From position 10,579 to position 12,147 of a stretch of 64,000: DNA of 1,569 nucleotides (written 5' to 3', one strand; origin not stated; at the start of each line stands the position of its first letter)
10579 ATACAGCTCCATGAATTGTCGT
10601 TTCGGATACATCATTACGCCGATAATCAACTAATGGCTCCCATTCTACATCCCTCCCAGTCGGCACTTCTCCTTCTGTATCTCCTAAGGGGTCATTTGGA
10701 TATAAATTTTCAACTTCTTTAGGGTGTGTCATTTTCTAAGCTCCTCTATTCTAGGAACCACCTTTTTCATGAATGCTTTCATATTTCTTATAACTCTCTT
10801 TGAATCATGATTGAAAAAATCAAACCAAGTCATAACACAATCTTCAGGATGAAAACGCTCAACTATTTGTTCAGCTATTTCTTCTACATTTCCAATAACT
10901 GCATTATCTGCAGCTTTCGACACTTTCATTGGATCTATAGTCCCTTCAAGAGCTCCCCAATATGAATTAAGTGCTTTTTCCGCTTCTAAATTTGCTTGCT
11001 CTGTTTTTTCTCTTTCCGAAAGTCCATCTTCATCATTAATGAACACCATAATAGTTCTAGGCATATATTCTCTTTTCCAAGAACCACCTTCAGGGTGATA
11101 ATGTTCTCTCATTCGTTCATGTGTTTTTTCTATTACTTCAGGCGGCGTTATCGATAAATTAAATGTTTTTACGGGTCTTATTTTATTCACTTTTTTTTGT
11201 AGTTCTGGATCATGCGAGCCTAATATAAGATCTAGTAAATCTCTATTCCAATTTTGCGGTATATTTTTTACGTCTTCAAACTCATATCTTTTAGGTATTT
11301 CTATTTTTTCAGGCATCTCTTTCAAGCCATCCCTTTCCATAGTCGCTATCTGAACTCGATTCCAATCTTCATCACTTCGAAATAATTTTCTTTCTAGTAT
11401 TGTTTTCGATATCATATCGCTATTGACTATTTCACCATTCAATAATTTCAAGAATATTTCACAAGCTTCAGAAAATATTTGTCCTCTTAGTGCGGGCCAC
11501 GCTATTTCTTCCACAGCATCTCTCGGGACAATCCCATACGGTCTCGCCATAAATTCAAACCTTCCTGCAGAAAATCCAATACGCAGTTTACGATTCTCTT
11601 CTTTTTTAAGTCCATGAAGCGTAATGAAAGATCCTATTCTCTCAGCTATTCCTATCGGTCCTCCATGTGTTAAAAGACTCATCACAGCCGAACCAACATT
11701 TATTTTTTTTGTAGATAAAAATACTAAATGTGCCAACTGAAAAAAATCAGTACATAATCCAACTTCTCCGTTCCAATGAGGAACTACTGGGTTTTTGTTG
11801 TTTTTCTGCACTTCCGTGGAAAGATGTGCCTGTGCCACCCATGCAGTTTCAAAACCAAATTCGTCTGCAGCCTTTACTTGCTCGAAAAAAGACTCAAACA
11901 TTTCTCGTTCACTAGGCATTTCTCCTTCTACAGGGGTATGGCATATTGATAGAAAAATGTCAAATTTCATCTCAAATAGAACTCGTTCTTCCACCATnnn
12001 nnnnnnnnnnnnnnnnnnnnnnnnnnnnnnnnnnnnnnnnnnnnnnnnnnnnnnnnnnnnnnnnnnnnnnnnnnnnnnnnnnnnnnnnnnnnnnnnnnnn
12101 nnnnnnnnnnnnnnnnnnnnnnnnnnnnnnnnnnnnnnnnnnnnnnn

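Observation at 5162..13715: Nine-gene, translationally coupled operon joining tryptophan 2,3-dioxygenase to an amn/nba-type aminophenol meta-cleavage module: candidate undescribed archaeal aromatic-amine/tryptophan catabolic pathway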

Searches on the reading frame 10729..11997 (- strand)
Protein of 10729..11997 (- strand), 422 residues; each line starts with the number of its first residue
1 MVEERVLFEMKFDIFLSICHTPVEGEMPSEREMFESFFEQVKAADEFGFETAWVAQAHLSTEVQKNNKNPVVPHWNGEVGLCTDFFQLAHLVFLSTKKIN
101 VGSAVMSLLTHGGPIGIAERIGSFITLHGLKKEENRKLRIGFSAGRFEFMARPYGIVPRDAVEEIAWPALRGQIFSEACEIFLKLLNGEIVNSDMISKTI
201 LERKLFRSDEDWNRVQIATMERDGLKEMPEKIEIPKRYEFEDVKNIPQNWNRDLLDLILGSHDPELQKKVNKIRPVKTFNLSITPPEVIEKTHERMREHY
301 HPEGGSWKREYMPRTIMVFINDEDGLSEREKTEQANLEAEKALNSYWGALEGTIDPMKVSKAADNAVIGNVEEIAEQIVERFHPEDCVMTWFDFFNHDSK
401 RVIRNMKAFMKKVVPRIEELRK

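Call 3: search_protein_families(library=pfam, proteins=[window:10729-11997:-], max_evalue=0.01)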
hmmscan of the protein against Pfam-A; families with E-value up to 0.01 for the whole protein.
window:10729-11997:- (422 aa): 1 family
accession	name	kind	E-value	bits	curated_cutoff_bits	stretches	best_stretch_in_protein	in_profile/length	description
PF00296.26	Bac_luciferase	-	1e-08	35.4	27.9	1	10-122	1-90/314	Luciferase-like monooxygenase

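Call 4: search_protein_families(library=ncbifam, proteins=[window:10729-11997:-], max_evalue=0.01)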
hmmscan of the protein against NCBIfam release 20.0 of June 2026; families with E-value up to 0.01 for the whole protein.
window:10729-11997:- (422 aa): 1 family
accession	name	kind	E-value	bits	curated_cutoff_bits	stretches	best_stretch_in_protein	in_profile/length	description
TIGR04027.1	LLM_KPN_01858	hypoth_equivalog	4.2e-05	22.7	412.9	1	32-120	17-88/326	putative FMN-dependent luciferase-like monooxygenase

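Call 19: search_solved_structures(query=window:10729-11997:-, max_evalue=1, show_alignments=1)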
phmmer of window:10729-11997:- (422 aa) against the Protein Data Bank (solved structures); distinct sequences matched with E-value up to 1: 4.
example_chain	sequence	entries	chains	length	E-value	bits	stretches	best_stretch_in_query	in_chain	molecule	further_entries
8k74_A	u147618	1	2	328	0.044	15.8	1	34-144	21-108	Alkanal monooxygenase alpha chain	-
8cbb_A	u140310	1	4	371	0.21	13.5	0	11-104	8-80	Alkanal monooxygenase alpha chain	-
3l2h_A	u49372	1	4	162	0.62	12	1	130-220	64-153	Putative sugar phosphate isomerase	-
2wz9_A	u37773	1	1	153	0.98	11.3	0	214-274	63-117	GLUTAREDOXIN-3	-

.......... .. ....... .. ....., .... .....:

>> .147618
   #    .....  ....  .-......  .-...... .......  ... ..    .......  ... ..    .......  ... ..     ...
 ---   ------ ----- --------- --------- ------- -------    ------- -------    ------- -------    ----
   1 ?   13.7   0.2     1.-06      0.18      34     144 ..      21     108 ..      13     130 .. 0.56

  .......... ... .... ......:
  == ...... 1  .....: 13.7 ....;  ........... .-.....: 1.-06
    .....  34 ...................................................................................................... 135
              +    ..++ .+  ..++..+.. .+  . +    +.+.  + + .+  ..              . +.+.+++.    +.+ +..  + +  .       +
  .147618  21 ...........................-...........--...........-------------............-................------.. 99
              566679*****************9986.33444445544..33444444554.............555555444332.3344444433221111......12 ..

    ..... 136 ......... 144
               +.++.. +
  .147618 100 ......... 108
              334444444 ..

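Call 21: find_homologous_proteins(query=window:10729-11997:-)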
Query window:10729-11997:- (422 aa): 4919 proteins with E <= 0.001 among 8000 candidates; the best 120 are listed.
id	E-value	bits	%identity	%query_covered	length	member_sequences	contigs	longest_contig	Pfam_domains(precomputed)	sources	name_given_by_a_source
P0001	2.7e-256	868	88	100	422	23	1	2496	PF00296.27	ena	-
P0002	1.8e-252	855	87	100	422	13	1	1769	PF00296.27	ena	-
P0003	5.9e-245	831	85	98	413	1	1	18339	PF00296.27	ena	-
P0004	9.4e-221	751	78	97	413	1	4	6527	PF00296.27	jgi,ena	-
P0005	1.3e-220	750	78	97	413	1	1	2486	PF00296.27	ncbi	-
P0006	4.4e-220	749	77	97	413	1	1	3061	PF00296.27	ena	-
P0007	4.7e-220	749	77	97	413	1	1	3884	PF00296.27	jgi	-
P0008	6.2e-220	748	77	97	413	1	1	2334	PF00296.27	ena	-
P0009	8.9e-220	748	77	97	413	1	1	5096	PF00296.27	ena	-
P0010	1.2e-219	747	77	97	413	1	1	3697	PF00296.27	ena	-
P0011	5.2e-219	745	77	97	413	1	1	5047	PF00296.27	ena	-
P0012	8.2e-219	745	77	97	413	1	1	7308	PF00296.27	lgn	-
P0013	8.2e-219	745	77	97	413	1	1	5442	PF00296.27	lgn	-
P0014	9.2e-219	744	77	98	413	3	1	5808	PF00296.27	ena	-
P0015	1.8e-218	743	77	97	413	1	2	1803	PF00296.27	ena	-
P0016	1.8e-218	743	76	97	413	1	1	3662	PF00296.27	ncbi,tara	tara:strand:- start:1491 stop:2732 length:1242 start_codon:yes stop_codon:yes gene_type:complete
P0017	1.9e-218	743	77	97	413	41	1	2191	PF00296.27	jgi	jgi:hypothetical protein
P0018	2.6e-218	743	76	97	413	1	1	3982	PF00296.27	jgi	-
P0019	2.9e-218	743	77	97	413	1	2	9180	PF00296.27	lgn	-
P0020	3.5e-218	742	76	97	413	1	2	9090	PF00296.27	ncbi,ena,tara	tara:strand:+ start:3411 stop:4652 length:1242 start_codon:yes stop_codon:yes gene_type:complete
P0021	4.7e-218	742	76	97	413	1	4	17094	PF00296.27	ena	-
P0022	4.8e-218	742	76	97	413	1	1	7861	PF00296.27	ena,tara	tara:strand:+ start:1458 stop:2699 length:1242 start_codon:yes stop_codon:yes gene_type:complete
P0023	6.5e-218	742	76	97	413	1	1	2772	PF00296.27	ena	-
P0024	6.7e-218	742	76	98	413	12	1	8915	PF00296.27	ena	-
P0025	7.8e-218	741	77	98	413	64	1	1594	PF00296.27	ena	-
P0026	8.7e-218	741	76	98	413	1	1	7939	PF00296.27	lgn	-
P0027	9.9e-218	741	77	98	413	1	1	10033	PF00296.27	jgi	-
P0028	1.2e-217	741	76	97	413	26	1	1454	PF00296.27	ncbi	-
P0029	1.2e-217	741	76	97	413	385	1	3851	PF00296.27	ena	-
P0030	1.3e-217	741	77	97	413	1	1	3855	PF00296.27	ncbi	-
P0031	1.3e-217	741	76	97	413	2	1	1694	PF00296.27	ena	-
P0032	1.3e-217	741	76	97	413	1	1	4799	PF00296.27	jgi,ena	-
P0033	1.7e-217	740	77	97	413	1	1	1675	PF00296.27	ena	-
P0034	1.7e-217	740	76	97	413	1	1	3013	PF00296.27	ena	-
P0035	1.8e-217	740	77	97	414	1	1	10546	PF00296.27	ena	-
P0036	2.3e-217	740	77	97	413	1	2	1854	PF00296.27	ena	-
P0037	2.3e-217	740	76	97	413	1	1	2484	PF00296.27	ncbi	-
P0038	2.3e-217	740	76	97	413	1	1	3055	PF00296.27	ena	-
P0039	3.0e-217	739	77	97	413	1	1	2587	PF00296.27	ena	-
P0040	3.1e-217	739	76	97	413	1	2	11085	PF00296.27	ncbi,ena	-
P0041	3.2e-217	739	76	97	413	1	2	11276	PF00296.27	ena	-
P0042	3.2e-217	739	76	97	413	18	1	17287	PF00296.27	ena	-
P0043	3.2e-217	739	76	97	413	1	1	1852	PF00296.27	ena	-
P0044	3.3e-217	739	77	97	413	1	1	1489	PF00296.27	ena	-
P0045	3.5e-217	739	76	97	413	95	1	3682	PF00296.27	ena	-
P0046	3.8e-217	739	76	97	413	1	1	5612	PF00296.27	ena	-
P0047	4.2e-217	739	76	97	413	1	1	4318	PF00296.27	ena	-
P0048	4.3e-217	739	76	97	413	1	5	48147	PF00296.27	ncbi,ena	-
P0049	4.4e-217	739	76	97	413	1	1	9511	PF00296.27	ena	-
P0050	4.4e-217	739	76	97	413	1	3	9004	PF00296.27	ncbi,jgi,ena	-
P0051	4.4e-217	739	76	97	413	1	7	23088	PF00296.27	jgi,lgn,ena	-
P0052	4.9e-217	739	77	98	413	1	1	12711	PF00296.27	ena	-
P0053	5.7e-217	739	76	97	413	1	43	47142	PF00296.27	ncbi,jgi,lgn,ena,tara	jgi:hypothetical protein|tara:strand:- start:84 stop:1325 length:1242 start_codon:yes stop_codon:yes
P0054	6.0e-217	738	76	97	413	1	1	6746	PF00296.27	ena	-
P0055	6.5e-217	738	76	97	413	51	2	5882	PF00296.27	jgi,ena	-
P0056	8.0e-217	738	76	97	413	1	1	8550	PF00296.27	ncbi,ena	-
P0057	8.0e-217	738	76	97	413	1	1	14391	PF00296.27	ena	-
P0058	8.6e-217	738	76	97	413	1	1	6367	PF00296.27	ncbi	-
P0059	1.1e-216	738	77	97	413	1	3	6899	PF00296.27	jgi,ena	-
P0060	1.1e-216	738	77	97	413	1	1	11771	PF00296.27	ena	-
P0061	1.2e-216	737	76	97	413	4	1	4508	PF00296.27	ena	-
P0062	1.5e-216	737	77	97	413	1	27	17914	PF00296.27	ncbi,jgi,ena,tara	jgi:alkanesulfonate monooxygenase SsuD/methylene tetrahydromethanopterin reductase-like flavin-depen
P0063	1.6e-216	737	77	97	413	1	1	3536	PF00296.27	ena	-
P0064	1.6e-216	737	76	97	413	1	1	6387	PF00296.27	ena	-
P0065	1.6e-216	737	76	97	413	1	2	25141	PF00296.27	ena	-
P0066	1.7e-216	737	77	97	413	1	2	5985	PF00296.27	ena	-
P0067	1.9e-216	737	77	98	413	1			PF00296.27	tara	tara:strand:+ start:25 stop:1266 length:1242 start_codon:yes stop_codon:yes gene_type:complete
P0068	2.0e-216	737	76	97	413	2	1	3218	PF00296.27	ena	-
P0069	2.1e-216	737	77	97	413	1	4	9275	PF00296.27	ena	-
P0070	2.1e-216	737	76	97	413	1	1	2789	PF00296.27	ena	-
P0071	2.1e-216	737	76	97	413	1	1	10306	PF00296.27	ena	-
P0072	2.1e-216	737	76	97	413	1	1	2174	PF00296.27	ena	-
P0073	2.1e-216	737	77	97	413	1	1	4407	PF00296.27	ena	-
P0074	2.2e-216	737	76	97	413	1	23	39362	PF00296.27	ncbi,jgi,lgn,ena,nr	ncbi:MAG: LLM class flavin-dependent oxidoreductase [Candidatus Poseidoniia archaeon]|nr:LLM class f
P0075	2.2e-216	737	76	97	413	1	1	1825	PF00296.27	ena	-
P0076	2.4e-216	736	77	97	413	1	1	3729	PF00296.27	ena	-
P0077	2.7e-216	736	76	98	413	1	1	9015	PF00296.27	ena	-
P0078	2.9e-216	736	76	97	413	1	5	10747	PF00296.27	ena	-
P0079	2.9e-216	736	76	97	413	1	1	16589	PF00296.27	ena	-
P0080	2.9e-216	736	75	98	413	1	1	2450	PF00296.27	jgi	jgi:hypothetical protein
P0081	3.0e-216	736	76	97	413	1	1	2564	PF00296.27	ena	-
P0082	3.0e-216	736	77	97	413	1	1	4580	PF00296.27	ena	-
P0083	3.0e-216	736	76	97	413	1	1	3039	PF00296.27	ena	-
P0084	3.8e-216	736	77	97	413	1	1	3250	PF00296.27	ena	-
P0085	3.8e-216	736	76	97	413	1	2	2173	PF00296.27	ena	-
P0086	3.8e-216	736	76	97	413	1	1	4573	PF00296.27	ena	-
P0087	3.9e-216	736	76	97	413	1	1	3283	PF00296.27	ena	-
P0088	4.0e-216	736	76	97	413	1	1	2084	PF00296.27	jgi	jgi:hypothetical protein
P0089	4.2e-216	736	76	98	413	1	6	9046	PF00296.27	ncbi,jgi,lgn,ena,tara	tara:strand:+ start:1744 stop:2985 length:1242 start_codon:yes stop_codon:yes gene_type:complete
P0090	4.3e-216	736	76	97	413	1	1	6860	PF00296.27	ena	-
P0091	5.5e-216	735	76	97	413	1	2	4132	PF00296.27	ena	-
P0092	5.6e-216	735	76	97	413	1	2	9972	PF00296.27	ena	-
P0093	5.7e-216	735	76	97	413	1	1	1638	PF00296.27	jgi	-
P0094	5.8e-216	735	76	97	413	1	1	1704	PF00296.27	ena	-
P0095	5.9e-216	735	76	97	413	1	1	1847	PF00296.27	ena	-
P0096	6.1e-216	735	76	98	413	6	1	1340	PF00296.27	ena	-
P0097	7.0e-216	735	77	97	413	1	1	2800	PF00296.27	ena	-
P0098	7.1e-216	735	77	97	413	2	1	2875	PF00296.27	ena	-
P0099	7.2e-216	735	77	97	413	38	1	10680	PF00296.27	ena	-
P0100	7.6e-216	735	76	97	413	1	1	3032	PF00296.27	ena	-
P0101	7.7e-216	735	76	97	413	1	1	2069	PF00296.27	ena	-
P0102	7.9e-216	735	76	97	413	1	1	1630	PF00296.27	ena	-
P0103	7.9e-216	735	76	97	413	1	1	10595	PF00296.27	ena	-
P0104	8.1e-216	735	76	98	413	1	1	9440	PF00296.27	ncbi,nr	ncbi:MAG: luciferase [Flammeovirgaceae bacterium]|nr:luciferase [Flammeovirgaceae bacterium]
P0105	8.1e-216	735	76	97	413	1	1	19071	PF00296.27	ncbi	-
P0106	8.4e-216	735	76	97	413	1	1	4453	PF00296.27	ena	-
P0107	1.0e-215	734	76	97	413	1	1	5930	PF00296.27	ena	-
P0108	1.1e-215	734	76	97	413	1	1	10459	PF00296.27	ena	-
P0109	1.2e-215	734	77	97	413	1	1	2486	PF00296.27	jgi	-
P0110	1.4e-215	734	76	97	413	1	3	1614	PF00296.27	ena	-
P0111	1.4e-215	734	76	97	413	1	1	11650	PF00296.27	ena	-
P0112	1.4e-215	734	76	97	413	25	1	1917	PF00296.27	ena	-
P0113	1.5e-215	734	77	97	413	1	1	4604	PF00296.27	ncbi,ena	-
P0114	1.6e-215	734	76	98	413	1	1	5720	PF00296.27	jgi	-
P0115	1.8e-215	734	77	97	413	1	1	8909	PF00296.27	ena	-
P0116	1.8e-215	734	76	98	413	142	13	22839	PF00296.27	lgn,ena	-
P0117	1.9e-215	733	76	97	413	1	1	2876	PF00296.27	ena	-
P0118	1.9e-215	733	77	97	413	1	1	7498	PF00296.27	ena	-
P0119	2.0e-215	733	77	98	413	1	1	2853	PF00296.27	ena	-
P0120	2.1e-215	733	76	97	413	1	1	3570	PF00296.27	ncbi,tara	tara:strand:+ start:276 stop:1517 length:1242 start_codon:yes stop_codon:yes gene_type:complete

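Call 23: find_encoding_contigs(protein=P0053, flank=10000, max_places=4)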
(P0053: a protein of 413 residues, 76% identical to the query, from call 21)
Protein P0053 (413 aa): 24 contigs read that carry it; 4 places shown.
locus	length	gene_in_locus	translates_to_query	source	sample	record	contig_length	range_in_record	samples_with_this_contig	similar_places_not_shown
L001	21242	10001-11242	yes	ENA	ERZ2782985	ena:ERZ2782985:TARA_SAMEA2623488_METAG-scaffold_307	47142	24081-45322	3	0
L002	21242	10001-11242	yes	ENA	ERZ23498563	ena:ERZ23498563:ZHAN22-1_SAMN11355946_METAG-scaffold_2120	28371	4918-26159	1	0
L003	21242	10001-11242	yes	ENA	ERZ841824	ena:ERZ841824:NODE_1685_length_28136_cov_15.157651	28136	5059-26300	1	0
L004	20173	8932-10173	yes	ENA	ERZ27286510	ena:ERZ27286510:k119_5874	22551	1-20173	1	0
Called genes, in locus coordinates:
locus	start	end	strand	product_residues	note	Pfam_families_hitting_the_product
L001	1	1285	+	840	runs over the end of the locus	PF00521:DNA_topoisoIV, PF03989:DNA_gyraseA_C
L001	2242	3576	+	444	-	PF07994:NAD_binding_5, PF01658:Inos-1-P_synth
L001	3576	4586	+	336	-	PF08240:ADH_N, PF00107:ADH_zinc_N, PF13602:ADH_zinc_N_2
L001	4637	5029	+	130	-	-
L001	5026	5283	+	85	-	-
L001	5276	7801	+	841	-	PF09826:Beta_propel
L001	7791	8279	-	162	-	PF00561:Abhydrolase_1 (weak), PF12146:Hydrolase_4 (weak)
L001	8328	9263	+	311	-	PF03301:Trp_dioxygenase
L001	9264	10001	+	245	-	PF00106:adh_short, PF13561:adh_short_C2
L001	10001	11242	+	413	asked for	PF00296:Bac_luciferase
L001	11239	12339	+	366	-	PF06089:Asparaginase_II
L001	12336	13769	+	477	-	PF00171:Aldedh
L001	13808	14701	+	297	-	PF02900:LigB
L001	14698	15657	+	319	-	PF02900:LigB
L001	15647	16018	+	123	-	PF01042:Ribonuc_L-PSP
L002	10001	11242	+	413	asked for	PF00296:Bac_luciferase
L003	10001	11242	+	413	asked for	PF00296:Bac_luciferase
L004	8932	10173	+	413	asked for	PF00296:Bac_luciferase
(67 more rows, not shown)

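Call 31: search_protein_representatives(protein=window:10729-11997:-)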
Query: 422 residues. Proteins with E-value up to 0.001 (for the whole library): 314; up to 1e-10: 218; up to 1e-30: 70. The best 150 are listed.
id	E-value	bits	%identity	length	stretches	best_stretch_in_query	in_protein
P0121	1.6e-169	580.6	61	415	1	10-421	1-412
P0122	4.2e-108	378.2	44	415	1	10-418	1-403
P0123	2.2e-103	362.7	46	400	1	10-420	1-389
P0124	4.4e-102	358.4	45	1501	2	10-225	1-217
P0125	2.7e-95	336.0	53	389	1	11-309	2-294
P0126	7.7e-93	327.9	56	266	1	157-419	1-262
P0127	1.1e-91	324.2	53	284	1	122-417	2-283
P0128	8.7e-91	321.2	49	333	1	10-332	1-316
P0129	3.3e-87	309.4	37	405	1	10-417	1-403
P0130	3.5e-83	296.2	37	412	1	10-420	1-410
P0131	4.9e-79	282.5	44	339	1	46-386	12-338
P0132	9.5e-75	268.4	39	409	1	10-417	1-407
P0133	7.9e-70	252.2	61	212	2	93-249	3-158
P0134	2.0e-68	247.5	53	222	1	10-218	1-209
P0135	3.0e-66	240.3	48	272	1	8-248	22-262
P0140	2.6e-62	227.4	36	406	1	10-417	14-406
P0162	4.0e-41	157.6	34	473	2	5-325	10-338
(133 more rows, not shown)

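Call 32: search_protein_families(library=pfam, proteins=[P0124, P0162, P0121, P0122, P0129, P0140], max_evalue=0.001)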
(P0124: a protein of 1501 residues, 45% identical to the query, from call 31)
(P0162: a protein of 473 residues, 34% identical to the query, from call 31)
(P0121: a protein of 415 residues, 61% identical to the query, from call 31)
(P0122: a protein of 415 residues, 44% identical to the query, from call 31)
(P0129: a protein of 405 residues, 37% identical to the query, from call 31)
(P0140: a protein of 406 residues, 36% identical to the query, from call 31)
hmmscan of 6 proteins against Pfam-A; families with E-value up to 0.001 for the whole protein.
P0124 (1501 aa): 3 families
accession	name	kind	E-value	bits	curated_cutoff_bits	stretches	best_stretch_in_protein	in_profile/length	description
PF02424.20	ApbE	-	1.9e-30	106.8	25.6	1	811-996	12-177/266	ApbE family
PF00296.26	Bac_luciferase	-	7.3e-09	35.9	27.9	1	14-114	11-91/314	Luciferase-like monooxygenase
PF00117.34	GATase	-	3.2e-05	24.1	22.8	1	556-688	58-171/190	Glutamine amidotransferase class-I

P0162 (473 aa): 1 family
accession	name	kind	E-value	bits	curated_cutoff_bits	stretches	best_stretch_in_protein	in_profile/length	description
PF00296.26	Bac_luciferase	-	1.2e-06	28.6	27.9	1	36-127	21-92/314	Luciferase-like monooxygenase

P0121 (415 aa): 1 family
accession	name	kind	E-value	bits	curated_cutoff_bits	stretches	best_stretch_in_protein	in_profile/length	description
PF00296.26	Bac_luciferase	-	6.8e-09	35.9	27.9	1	12-113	9-90/314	Luciferase-like monooxygenase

P0122 (415 aa): 1 family
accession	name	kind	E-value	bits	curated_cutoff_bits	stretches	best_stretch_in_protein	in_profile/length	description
PF00296.26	Bac_luciferase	-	2e-13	50.8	27.9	1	1-115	1-91/314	Luciferase-like monooxygenase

P0129 (405 aa): 1 family
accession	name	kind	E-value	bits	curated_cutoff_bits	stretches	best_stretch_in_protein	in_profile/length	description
PF00296.26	Bac_luciferase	-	1.7e-06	28.1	27.9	1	23-94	20-72/314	Luciferase-like monooxygenase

P0140 (406 aa): 1 family
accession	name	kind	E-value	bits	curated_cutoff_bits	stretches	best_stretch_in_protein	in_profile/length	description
PF00296.26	Bac_luciferase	-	4.8e-15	56.2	27.9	1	30-364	13-305/314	Luciferase-like monooxygenase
